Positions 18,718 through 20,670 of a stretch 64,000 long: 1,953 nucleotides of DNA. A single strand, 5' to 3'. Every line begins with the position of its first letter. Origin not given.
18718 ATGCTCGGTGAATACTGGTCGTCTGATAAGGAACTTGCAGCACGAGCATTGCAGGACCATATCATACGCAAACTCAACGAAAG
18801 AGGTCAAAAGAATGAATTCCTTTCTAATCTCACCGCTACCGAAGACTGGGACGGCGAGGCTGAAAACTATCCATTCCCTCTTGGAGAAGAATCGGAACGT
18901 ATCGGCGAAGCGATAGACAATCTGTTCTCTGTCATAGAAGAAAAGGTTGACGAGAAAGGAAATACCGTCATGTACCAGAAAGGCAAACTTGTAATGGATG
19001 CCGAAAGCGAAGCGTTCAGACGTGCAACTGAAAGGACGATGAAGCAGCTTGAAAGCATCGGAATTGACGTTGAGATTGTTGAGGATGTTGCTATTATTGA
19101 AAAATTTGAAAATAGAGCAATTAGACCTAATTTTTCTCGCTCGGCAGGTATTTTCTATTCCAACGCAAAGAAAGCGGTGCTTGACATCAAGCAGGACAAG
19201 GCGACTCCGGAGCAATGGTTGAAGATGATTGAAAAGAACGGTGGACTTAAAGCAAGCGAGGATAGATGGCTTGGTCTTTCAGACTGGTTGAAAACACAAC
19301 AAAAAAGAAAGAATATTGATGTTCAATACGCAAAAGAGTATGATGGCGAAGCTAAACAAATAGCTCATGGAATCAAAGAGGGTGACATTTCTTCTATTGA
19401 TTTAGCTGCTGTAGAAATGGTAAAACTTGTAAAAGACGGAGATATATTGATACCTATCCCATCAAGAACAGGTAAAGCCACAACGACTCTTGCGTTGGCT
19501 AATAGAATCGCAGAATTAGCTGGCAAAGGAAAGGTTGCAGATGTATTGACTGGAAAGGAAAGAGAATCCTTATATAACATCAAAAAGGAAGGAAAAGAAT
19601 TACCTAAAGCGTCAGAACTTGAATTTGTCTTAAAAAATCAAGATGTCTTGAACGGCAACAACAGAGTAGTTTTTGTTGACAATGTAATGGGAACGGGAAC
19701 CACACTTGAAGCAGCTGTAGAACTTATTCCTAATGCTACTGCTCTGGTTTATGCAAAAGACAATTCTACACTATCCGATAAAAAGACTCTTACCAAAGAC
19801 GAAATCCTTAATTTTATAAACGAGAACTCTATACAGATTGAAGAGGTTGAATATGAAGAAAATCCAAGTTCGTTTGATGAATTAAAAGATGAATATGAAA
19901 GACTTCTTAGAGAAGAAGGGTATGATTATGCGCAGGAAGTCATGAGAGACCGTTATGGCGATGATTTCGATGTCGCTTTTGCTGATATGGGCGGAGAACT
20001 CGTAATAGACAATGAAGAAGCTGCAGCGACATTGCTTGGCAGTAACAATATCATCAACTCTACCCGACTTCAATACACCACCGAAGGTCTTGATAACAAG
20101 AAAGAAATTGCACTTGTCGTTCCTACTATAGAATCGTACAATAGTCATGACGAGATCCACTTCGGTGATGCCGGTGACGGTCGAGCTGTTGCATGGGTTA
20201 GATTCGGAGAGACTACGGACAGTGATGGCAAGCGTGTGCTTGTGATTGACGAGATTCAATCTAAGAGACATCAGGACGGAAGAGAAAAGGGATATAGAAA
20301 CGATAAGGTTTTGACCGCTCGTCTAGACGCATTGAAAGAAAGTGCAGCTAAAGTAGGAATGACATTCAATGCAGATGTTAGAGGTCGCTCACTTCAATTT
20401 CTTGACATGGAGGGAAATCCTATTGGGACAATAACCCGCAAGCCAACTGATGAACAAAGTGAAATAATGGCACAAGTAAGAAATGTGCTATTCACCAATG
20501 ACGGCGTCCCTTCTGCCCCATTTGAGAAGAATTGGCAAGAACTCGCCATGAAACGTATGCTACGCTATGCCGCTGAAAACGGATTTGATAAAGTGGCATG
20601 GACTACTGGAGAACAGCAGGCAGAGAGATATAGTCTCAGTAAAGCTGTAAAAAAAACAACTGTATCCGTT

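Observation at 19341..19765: Phosphoribosyltransferase domain inserted into a conserved linker of the giant protein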

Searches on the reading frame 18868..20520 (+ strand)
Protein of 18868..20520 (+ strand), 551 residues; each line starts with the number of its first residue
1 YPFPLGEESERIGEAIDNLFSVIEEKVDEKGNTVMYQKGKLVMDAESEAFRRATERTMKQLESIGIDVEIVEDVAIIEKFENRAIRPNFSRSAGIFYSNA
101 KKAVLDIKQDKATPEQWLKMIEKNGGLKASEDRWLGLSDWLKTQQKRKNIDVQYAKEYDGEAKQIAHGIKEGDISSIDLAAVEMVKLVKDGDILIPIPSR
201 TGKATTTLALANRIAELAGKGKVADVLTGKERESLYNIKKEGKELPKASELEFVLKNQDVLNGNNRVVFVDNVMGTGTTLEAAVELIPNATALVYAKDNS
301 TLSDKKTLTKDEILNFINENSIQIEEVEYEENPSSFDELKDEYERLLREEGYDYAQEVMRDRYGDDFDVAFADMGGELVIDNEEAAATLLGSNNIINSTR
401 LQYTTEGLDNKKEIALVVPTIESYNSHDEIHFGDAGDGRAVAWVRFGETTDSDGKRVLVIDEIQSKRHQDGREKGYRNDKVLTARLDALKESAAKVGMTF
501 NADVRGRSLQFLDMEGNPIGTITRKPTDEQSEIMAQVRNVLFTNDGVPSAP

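Call 6: search_protein_families(library=phrogs, proteins=[window:18904-20400:+], max_evalue=0.1)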
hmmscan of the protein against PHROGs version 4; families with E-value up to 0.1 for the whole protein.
window:18904-20400:+ (499 aa): 4 families
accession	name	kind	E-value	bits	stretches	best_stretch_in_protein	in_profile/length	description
phrog_16932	-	unknown function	0.00014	21.8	1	174-280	273-379/480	-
phrog_168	-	DNA, RNA and nucleotide metabolism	0.042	14.5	1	174-289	38-142/314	clamp loader of DNA polymerase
phrog_10320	-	unknown function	0.099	13.9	0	311-346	29-65/89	-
phrog_8995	-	other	0.1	13.4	0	241-292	70-121/148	phosphoribosyl transferase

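Call 47: find_related_loci(query=window:18868-20520:+, collection=viral_contigs, flank=2000)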
Query window:18868-20520:+ (551 aa) in viral_contigs; peptide patterns used: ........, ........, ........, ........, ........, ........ (x = any residue, [..] = any of these).
26 stretches matched a pattern; 16 encode a relative of the query (tblastn E <= 1e-3); 16 distinct loci.
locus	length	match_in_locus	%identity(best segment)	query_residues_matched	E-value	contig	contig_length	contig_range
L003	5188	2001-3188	47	74-490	8e-48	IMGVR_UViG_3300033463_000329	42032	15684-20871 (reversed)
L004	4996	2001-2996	40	90-506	2e-47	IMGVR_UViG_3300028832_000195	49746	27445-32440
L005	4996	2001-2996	40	90-506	2e-47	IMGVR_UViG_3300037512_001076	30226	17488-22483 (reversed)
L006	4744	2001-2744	47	82-488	4e-47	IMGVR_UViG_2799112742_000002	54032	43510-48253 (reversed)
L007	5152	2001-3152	39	7-477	6e-47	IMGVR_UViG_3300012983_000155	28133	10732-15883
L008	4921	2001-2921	46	90-477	5e-44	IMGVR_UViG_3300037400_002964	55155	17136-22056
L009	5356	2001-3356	52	4-496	3e-44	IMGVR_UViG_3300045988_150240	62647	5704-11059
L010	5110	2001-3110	34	93-504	7e-37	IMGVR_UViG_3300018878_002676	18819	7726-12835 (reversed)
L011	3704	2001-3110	34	93-504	5e-37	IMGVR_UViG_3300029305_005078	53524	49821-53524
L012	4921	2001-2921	37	92-477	1e-36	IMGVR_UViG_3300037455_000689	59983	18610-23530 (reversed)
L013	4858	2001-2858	35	3-450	6e-34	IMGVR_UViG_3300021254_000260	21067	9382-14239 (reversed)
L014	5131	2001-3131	37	95-490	3e-32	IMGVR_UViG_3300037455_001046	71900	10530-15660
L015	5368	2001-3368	35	22-507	3e-30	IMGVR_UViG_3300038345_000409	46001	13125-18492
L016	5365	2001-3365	36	74-551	5e-29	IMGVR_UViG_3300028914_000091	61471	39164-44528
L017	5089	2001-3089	35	95-479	2e-27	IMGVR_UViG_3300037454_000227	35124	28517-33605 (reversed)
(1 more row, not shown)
